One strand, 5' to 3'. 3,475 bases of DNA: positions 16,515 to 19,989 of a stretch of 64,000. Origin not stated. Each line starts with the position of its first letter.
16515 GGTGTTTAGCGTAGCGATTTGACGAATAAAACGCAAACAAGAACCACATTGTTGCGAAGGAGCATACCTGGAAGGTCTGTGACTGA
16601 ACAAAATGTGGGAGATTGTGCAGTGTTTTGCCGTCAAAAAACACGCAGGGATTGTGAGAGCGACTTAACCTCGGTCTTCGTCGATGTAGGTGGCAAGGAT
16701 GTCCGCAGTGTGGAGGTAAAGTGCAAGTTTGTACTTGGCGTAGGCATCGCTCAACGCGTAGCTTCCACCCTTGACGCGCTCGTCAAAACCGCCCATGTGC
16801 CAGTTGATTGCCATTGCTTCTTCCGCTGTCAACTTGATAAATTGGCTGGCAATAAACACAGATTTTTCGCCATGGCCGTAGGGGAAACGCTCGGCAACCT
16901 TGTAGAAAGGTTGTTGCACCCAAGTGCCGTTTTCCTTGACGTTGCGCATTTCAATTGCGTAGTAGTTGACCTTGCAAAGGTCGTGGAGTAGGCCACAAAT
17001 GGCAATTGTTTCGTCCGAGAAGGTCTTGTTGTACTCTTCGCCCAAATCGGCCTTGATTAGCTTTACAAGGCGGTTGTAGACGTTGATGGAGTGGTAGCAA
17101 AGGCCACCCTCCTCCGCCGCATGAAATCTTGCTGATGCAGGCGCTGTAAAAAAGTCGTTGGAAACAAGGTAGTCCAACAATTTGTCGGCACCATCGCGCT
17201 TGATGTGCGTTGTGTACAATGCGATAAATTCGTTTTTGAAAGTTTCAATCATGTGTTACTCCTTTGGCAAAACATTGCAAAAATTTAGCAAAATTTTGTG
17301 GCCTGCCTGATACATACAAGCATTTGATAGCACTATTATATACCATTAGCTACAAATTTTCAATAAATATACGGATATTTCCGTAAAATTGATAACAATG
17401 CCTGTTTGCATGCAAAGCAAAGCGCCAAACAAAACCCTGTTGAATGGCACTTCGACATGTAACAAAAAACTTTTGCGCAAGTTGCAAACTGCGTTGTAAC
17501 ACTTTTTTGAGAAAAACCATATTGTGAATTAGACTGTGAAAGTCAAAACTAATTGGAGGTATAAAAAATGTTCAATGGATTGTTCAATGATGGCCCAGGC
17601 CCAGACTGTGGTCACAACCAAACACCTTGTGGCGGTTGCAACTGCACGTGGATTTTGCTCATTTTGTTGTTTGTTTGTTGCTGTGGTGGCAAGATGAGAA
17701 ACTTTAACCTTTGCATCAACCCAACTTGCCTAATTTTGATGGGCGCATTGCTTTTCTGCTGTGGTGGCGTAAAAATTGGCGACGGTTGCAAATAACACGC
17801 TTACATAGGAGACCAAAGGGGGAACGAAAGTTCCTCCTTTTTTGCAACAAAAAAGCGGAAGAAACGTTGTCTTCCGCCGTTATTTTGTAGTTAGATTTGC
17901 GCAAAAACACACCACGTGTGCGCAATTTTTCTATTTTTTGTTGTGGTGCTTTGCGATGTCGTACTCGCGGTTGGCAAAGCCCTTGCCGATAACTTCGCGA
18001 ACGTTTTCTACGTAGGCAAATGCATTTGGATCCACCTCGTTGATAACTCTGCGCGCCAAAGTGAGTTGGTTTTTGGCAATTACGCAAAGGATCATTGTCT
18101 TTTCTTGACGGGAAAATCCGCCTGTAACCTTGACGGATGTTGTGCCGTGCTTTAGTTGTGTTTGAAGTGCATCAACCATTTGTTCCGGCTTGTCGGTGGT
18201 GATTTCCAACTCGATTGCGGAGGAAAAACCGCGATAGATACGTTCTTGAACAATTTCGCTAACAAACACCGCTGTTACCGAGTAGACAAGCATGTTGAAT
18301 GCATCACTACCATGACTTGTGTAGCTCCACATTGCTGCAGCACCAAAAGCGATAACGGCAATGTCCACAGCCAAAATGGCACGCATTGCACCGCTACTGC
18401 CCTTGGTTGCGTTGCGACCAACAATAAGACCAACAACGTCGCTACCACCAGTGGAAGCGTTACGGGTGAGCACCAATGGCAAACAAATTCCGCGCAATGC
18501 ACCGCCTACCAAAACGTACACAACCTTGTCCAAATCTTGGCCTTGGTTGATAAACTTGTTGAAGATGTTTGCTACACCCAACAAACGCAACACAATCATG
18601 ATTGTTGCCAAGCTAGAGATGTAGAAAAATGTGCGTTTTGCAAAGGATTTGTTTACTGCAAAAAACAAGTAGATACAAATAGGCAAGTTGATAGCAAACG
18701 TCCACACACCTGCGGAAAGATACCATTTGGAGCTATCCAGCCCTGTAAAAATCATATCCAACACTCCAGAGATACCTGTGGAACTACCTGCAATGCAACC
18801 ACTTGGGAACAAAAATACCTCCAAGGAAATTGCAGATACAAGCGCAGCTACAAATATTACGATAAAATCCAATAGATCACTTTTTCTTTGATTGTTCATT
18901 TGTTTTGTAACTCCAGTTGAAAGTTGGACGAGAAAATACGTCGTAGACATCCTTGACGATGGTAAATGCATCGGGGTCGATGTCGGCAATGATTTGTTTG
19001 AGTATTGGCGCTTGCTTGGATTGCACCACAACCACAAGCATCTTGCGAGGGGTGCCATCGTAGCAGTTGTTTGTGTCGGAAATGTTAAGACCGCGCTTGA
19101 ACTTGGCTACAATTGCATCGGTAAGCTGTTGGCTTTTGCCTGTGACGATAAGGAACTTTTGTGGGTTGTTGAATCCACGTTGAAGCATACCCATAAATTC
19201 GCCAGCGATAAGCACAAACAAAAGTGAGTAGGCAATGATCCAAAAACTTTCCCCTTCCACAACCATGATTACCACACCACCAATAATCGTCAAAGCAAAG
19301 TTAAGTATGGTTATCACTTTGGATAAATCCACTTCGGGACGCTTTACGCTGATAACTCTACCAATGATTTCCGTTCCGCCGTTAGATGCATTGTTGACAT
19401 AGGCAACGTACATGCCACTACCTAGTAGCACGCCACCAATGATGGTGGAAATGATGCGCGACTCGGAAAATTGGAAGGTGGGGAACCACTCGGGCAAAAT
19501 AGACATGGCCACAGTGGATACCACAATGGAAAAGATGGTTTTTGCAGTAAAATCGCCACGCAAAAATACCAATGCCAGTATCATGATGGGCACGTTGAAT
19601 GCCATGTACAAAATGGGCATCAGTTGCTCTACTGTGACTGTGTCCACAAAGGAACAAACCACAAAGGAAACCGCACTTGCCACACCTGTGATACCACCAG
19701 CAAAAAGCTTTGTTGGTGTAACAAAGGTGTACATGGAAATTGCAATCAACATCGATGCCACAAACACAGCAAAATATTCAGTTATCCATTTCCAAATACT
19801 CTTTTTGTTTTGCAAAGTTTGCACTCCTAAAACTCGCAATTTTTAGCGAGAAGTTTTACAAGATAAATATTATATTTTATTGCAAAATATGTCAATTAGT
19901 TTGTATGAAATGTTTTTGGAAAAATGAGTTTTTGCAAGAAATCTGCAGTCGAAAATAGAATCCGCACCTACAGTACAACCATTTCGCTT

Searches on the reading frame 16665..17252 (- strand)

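Call 66: search_protein_families(library=pfam, proteins=[window:16665-17252:-], max_evalue=0.001)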
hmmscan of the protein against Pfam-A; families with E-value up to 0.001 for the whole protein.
window:16665-17252:- (195 aa): 1 family
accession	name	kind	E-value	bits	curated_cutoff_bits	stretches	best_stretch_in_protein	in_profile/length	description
PF01966.28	HD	-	0.0001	23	22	1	53-186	3-113/116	HD domain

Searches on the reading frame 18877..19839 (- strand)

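Call 66: search_protein_families(library=pfam, proteins=[window:18877-19839:-], max_evalue=0.001)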
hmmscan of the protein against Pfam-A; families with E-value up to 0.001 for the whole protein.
window:18877-19839:- (320 aa): 2 families
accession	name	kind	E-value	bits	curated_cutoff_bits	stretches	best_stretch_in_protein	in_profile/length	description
PF02588.21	YitT_membrane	-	1.2e-34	120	24.3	1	22-243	2-204/205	Uncharacterised 5xTM membrane BCR, YitT family COG1284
PF10035.14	DUF2179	-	2.4e-13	50.2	22.8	1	249-302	1-54/55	Uncharacterized protein conserved in bacteria (DUF2179)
